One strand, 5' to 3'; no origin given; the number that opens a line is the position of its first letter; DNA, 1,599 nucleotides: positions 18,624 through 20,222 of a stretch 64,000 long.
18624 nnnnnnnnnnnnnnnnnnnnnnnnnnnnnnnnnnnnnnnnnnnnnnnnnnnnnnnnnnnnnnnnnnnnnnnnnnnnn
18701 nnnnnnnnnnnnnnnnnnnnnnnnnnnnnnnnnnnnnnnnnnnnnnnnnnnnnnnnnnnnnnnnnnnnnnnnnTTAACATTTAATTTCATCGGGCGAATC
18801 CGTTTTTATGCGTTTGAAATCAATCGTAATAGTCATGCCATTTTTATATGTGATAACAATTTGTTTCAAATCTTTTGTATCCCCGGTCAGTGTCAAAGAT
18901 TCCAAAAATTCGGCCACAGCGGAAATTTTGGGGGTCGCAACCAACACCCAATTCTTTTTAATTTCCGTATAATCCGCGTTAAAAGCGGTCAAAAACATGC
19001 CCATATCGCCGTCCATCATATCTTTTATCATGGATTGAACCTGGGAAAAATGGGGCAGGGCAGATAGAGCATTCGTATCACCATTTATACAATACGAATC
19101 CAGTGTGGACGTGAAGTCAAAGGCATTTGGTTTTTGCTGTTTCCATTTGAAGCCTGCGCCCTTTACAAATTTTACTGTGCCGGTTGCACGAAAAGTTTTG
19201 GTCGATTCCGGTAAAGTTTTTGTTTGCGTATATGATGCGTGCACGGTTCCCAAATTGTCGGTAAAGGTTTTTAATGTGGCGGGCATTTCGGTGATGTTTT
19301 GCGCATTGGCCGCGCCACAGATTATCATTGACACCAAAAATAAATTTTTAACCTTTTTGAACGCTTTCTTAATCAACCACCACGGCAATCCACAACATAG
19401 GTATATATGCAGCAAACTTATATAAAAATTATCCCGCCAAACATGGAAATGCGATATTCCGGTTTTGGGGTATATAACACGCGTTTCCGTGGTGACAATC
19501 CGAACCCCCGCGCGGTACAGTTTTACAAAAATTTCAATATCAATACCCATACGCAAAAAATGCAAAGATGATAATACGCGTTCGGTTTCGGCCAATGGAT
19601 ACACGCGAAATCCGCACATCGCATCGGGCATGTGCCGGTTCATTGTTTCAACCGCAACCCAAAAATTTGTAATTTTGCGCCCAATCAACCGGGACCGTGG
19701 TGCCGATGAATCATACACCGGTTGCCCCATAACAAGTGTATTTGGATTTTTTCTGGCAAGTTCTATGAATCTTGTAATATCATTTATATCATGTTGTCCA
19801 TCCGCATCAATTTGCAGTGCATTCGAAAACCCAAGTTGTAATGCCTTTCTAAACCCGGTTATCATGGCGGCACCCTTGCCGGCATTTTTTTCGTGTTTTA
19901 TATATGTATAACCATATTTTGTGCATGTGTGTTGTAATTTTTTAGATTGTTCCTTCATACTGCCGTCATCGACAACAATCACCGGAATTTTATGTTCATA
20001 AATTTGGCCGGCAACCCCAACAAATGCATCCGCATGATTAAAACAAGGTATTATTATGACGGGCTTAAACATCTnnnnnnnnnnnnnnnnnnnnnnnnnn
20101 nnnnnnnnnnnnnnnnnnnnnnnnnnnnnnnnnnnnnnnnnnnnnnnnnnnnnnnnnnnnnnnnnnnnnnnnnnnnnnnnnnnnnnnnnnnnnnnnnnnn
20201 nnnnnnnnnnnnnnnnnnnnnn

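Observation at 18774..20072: Single-ORF fusion of a GT2 glycosyltransferase, a transmembrane helix and a LolA-like periplasmic carrier domain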

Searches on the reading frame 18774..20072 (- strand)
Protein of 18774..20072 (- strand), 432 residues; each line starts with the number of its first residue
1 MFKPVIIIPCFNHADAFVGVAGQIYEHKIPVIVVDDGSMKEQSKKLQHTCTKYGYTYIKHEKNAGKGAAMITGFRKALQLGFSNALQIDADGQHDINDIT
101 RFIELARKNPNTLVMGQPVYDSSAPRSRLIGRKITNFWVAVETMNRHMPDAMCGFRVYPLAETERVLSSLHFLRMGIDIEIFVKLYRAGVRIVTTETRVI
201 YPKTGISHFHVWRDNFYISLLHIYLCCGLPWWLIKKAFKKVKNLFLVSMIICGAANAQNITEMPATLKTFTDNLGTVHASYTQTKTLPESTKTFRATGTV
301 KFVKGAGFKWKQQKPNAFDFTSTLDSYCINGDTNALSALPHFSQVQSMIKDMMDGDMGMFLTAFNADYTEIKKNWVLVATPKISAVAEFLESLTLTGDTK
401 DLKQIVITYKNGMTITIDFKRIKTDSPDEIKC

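Call 3: search_protein_families(library=pfam, proteins=[window:18774-20072:-], max_evalue=1)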
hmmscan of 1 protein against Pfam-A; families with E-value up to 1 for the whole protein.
window:18774-20072:- (432 aa): 6 families
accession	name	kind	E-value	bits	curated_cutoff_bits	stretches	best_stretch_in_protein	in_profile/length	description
PF00535.33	Glycos_transf_2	-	8.5e-15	55.5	23.3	1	6-131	2-128/168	Glycosyl transferase family 2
PF03548.22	LolA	-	2.7e-05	24.4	23.6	1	274-425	3-154/165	Outer membrane lipoprotein carrier protein LolA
PF19574.5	LolA_3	-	0.007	16.1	23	1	334-409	84-159/192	Outer membrane lipoprotein carrier protein LolA-like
PF10111.15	Glyco_tranf_2_2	-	0.012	15.6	27.3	1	23-79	24-82/276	Glycosyltransferase like family 2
PF22530.2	Terminase-T7_RNaseH-like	-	0.077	13.7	27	1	27-79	24-75/108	Terminase Bacteriophage T7, Ribonuclease H-like domain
PF07504.19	FTP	-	0.15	12.3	21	1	267-284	6-23/51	Fungalysin/Thermolysin Propeptide Motif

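Call 4: search_protein_families(library=ncbifam, proteins=[window:18774-20072:-], max_evalue=1)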
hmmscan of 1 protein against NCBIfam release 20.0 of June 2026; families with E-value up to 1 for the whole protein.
window:18774-20072:- (432 aa): 15 families
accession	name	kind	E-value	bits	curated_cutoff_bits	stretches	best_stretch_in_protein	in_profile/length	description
NF058614.1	PPMAGASynPpgS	equivalog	1.2e-16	60.8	370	1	6-195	4-192/226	polyprenyl-phospho-N-acetylgalactosaminyl synthase PpgS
NF053544.1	LolA2_flexi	equivalog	7.1e-12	45.1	125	1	244-425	7-198/208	flexirubin biosynthesis/transport protein LolA2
TIGR00547.2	lolA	equivalog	6.5e-08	32.3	112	1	247-316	6-73/202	outer membrane lipoprotein periplasmic chaperone LolA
TIGR04242.1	nodulat_NodC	equivalog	1e-07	31.3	550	1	6-140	52-189/395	chitooligosaccharide synthase NodC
NF041875.1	EPS_EpsD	equivalog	3.4e-06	26.7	370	1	6-124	3-122/325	exopolysaccharide biosynthesis glycosyltransferase EpsD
NF047588.1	GlcsyltransPgfSStrep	equivalog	1.7e-05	24.2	500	1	23-168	29-169/308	glycosyltransferase PgfS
TIGR03965.1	mycofact_glyco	equivalog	0.0001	21.3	280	1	24-77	96-153/467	mycofactocin biosynthesis glycosyltransferase MftF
TIGR01556.1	rhamnosyltran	subfamily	0.00069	18.9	200.55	1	21-119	14-112/281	rhamnosyltransferase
NF050113.1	gal_furan_GlfT1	equivalog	0.0008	18.8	330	1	30-106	30-105/290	galactofuranosyltransferase GlfT1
NF007482.0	PRK10073.1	equivalog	0.0018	17.3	423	1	6-78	10-85/334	glycosyltransferase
NF041865.1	EpsU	equivalog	0.0027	16.7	700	1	59-192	98-235/394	exopolysaccharide biosynthesis GT2 family glycosyltransferase EpsU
TIGR04283.1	glyco_like_mftF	equivalog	0.0073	15.9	182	1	6-77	3-71/221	TIGR04283 family arsenosugar biosynthesis glycosyltransferase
TIGR03469.1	HpnB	hypoth_equivalog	0.011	14.8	379.25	1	6-114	48-168/386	hopene-associated glycosyltransferase HpnB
NF000661.0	PRK00031.1-3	equivalog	0.03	13.7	255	1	248-416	27-183/225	outer membrane lipoprotein chaperone LolA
TIGR01928.1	menC_lowGC_arch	equivalog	0.069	12.2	200.65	1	27-109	121-200/325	o-succinylbenzoate synthase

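Call 8: find_homologous_proteins(query=window:18774-20072:-, max_evalue=0.001)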
Query window:18774-20072:- (432 aa): 4419 proteins with E <= 0.001 among 8000 candidates; the best 120 are listed.
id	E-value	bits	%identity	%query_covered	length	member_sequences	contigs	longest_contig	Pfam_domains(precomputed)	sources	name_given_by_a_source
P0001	2.9e-277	937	93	100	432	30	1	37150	PF03548.23,PF00535.33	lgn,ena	-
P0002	1.6e-260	882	86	100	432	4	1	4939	PF00535.33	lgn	-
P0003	7.6e-259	877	85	100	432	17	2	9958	PF00535.33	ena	-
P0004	9.4e-250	847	82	100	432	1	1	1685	PF00535.33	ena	-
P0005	9.0e-239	810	78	100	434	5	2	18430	PF00535.33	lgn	-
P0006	2.0e-231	786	76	100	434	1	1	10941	PF00535.33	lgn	-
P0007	1.2e-229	780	76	100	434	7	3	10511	PF10111.15,PF00535.33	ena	-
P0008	1.0e-228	777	76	100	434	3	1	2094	PF03548.23,PF00535.33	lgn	-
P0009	3.1e-227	772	76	100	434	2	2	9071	PF03548.23,PF00535.33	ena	-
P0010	3.5e-226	769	75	100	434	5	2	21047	PF00535.33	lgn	-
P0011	5.1e-226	768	73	100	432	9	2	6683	PF10111.15,PF00535.33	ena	-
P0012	7.6e-221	751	72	100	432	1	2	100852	PF03548.23,PF00535.33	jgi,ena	-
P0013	6.0e-220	748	72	100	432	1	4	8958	PF03548.23,PF00535.33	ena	-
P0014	3.8e-216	736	72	100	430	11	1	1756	PF00535.33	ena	-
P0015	5.8e-216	735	72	100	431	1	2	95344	PF03548.23,PF00535.33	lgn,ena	-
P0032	3.6e-152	525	55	100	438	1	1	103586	PF00535.33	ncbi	-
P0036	1.8e-102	361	65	56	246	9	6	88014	PF00535.33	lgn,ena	-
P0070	3.7e-95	337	60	55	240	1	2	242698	PF00535.33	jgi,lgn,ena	jgi:glycosyltransferase involved in cell wall biosynthesis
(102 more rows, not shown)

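Call 11: find_encoding_contigs(protein=P0036, flank=6000, max_places=2)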
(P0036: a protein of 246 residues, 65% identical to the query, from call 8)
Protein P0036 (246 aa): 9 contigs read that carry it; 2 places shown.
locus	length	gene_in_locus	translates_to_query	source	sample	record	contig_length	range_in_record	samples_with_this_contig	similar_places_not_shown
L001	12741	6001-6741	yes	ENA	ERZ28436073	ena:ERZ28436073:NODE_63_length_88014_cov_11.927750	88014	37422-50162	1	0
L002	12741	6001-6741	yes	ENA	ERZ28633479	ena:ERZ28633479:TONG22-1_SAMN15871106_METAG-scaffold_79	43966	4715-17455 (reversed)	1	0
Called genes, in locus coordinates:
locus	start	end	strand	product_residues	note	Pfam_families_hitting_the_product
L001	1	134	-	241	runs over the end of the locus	PF00106:adh_short, PF08659:KR, PF13561:adh_short_C2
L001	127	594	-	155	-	PF22817:ApeP-like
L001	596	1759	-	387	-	PF00109:ketoacyl-synt, PF02801:Ketoacyl-synt_C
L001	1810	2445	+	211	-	PF13723:Ketoacyl-synt_2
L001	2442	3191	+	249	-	PF01553:Acyltransferase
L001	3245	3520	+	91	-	PF00550:PP-binding (weak)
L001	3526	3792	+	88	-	PF00550:PP-binding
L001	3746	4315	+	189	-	-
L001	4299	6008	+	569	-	PF00501:AMP-binding, PF22818:ApeI-like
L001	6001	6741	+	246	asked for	PF00535:Glycos_transf_2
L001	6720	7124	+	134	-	PF13279:4HBT_2, PF03061:4HBT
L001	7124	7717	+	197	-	-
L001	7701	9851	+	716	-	PF03176:MMPL (weak)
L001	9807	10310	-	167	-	-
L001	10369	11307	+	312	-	PF03279:Lip_A_acyltrans (weak)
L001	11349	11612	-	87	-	-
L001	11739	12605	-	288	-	PF11276:DUF3078 (weak)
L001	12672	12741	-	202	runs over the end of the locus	-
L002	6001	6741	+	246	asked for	PF00535:Glycos_transf_2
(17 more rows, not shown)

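Call 12: find_encoding_contigs(protein=P0032, flank=6000, max_places=2)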
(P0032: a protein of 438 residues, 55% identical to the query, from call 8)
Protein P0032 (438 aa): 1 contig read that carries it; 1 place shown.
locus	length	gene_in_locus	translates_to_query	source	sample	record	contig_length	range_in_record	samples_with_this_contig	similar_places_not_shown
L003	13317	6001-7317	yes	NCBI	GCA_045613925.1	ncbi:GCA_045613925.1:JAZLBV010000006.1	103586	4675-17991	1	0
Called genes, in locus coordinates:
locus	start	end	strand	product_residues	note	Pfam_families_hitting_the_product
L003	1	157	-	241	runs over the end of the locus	PF00106:adh_short, PF08659:KR, PF13561:adh_short_C2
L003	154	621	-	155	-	PF22817:ApeP-like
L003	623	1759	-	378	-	PF00109:ketoacyl-synt, PF02801:Ketoacyl-synt_C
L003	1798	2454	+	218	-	PF13723:Ketoacyl-synt_2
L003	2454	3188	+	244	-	PF01553:Acyltransferase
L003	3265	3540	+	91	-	PF00550:PP-binding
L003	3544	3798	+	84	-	PF00550:PP-binding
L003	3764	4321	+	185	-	-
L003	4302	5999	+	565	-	PF00501:AMP-binding, PF22818:ApeI-like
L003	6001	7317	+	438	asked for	PF00535:Glycos_transf_2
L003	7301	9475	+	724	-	PF03176:MMPL (faint)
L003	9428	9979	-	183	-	-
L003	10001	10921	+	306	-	PF03279:Lip_A_acyltrans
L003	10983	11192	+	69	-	PF00471:Ribosomal_L33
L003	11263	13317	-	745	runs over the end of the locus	PF00521:DNA_topoisoIV, PF03989:DNA_gyraseA_C (faint)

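Call 13: find_encoding_contigs(protein=P0070, flank=6000, max_places=2)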
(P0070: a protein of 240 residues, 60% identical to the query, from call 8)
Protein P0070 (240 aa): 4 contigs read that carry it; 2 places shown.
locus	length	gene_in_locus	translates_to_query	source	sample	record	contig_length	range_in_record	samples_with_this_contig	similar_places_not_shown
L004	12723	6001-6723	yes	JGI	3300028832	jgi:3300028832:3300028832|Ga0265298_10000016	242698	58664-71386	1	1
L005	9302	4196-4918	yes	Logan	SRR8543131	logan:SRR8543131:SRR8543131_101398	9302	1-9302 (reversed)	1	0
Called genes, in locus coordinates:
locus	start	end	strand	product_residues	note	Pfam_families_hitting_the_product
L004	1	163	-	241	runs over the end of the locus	PF00106:adh_short, PF08659:KR, PF13561:adh_short_C2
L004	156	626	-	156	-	PF22817:ApeP-like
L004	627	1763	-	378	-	PF00109:ketoacyl-synt, PF02801:Ketoacyl-synt_C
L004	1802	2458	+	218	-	PF13723:Ketoacyl-synt_2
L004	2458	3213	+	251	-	PF01553:Acyltransferase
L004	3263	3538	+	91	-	PF00550:PP-binding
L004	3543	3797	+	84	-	PF00550:PP-binding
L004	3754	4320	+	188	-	-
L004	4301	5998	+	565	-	PF00501:AMP-binding, PF22818:ApeI-like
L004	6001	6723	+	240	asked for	PF00535:Glycos_transf_2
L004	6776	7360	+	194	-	PF03548:LolA (weak)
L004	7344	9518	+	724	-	-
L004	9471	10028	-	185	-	-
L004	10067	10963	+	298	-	PF03279:Lip_A_acyltrans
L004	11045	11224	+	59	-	PF00471:Ribosomal_L33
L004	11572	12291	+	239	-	PF09479:Flg_new (weak)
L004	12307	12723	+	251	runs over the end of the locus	-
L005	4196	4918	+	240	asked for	PF00535:Glycos_transf_2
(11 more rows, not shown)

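Call 21: find_related_loci(query=window:18774-20072:-, collection=genome_contigs, flank=3000)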
Query window:18774-20072:- (432 aa) in genome_contigs; peptide patterns used: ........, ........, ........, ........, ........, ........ (x = any residue, [..] = any of these).
95 stretches matched a pattern; 60 encode a relative of the query (tblastn E <= 1e-3); 60 distinct loci.
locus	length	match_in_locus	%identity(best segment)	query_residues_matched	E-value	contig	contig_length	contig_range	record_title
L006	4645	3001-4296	97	1-432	0e+0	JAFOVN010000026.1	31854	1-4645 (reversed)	MAG: Alphaproteobacteria bacterium isolate RGIG837 Dairy_cattle_Omasum.Co__c2102696, whole genome shotgun sequence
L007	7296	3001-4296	96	1-432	0e+0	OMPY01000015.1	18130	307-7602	uncultured proteobacterium isolate RUG774 genome assembly, contig: scaffold_1268, whole genome shotgun sequence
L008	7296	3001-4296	96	1-432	0e+0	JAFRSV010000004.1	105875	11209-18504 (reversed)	MAG: Alphaproteobacteria bacterium isolate RGIG2769 Goat_Omasum-5__c176376, whole genome shotgun sequence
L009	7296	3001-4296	85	1-432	0e+0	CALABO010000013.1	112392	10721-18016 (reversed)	MAG TPA_asm: uncultured proteobacterium isolate SRR6425765_bin.2_CONCOCT_v1.1_MAG genome assembly, contig: ERZ1767560.5,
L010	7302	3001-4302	71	1-432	0e+0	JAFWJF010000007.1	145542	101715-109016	MAG: Alphaproteobacteria bacterium isolate RGIG5789 Sheep_Ileum-5__c207962, whole genome shotgun sequence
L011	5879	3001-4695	61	1-432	4e-95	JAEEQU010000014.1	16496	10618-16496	MAG: Alphaproteobacteria bacterium isolate Tb.RUG.342 NODE_14519_length_16496_cov_0.870548, whole genome shotgun sequenc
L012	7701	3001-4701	61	1-432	8e-95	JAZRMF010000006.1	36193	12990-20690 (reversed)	MAG: Candidatus Enterousia sp. isolate T1900045428_YK20190119.MAGScoT_cleanbin_000014 SGB_7076_k141_401651, whole genome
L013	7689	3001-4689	57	1-432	1e-94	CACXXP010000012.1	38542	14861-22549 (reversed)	MAG: uncultured proteobacterium isolate RUG11692 genome assembly, contig: RUG11692_asm_12, whole genome shotgun sequence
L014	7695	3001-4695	60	1-432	4e-91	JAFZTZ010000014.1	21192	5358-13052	MAG: Alphaproteobacteria bacterium isolate RGIG8096 Water_buffalos_Rumen-2__c255322, whole genome shotgun sequence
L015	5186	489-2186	57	1-432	2e-90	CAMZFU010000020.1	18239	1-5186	MAG TPA_asm: uncultured proteobacterium isolate SRR10912535_bin.38_metaWRAP_v1.3_MAG genome assembly, contig: ERZ1421001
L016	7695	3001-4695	59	1-432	4e-90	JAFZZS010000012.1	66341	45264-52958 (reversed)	MAG: Alphaproteobacteria bacterium isolate RGIG8245 Water_buffalos_Rumen-5__c2297729, whole genome shotgun sequence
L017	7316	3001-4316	60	1-432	7e-137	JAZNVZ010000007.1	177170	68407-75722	MAG: Candidatus Enterousia sp. isolate T1900044786_TS20190252.MAGScoT_cleanbin_000030 SGB_2617_k141_787558, whole genome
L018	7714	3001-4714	44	2-432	4e-70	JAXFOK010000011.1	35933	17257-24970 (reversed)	MAG: Bdellovibrionota bacterium isolate SUG3524 k141_2383831, whole genome shotgun sequence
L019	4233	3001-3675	48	2-225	1e-69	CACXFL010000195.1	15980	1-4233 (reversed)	uncultured bacterium isolate RUG11211 genome assembly, contig: RUG11211_asm_195, whole genome shotgun sequence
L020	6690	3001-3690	45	3-229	9e-66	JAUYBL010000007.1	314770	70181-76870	MAG: Methylococcaceae bacterium isolate C19_metabat.bin.4 C19_k141_67123, whole genome shotgun sequence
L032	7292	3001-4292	43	1-419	4e-57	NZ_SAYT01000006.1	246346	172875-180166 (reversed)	Dyella amyloliquefaciens strain DHC06 scaffold6, whole genome shotgun sequence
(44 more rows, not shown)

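Call 46: predict_structure(alignment_id=A2)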
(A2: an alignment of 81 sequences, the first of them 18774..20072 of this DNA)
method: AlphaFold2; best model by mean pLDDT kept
length: 432 residues; sequences in the alignment: 81
mean_pLDDT: 84.8   pTM: 0.56
mean pLDDT of the five models: 84.8, 84.7, 83.7, 83.2, 82.0
residues with pLDDT >= 90: 194; 70-90: 183; 50-70: 38; < 50: 17
segments of 3 or more residues with pLDDT < 50: 205-207, 244-256
pLDDT, mean of each block of 10 residues (from residue 1): 94 89 94 95 95 97 91 97 94 84 95 91 75 85 87 90 94 87 93 88 57 73 86 71 47 55 90 90 86 86 87 88 71 62 78 88 89 88 87 92 92 91 84 71
secondary structure, 60 per line:
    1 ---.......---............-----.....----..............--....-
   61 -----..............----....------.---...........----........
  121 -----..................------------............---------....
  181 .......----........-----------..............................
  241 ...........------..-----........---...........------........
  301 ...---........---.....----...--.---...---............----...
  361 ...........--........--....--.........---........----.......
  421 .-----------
elements in order: E4-10 H14-25 E31-35 H40-53 E56-59 H66-79 E84-87 H98-108 E113-120 H126-143 E156-159 H160-167 H177-187 E192-199 H211-251 H265-272 E276-286 E293-303 E307-314 E318-322 E327-329 H342-353 H358-363 E364-371 E374-381 H384-387 E390-398 E402-409 E414-421
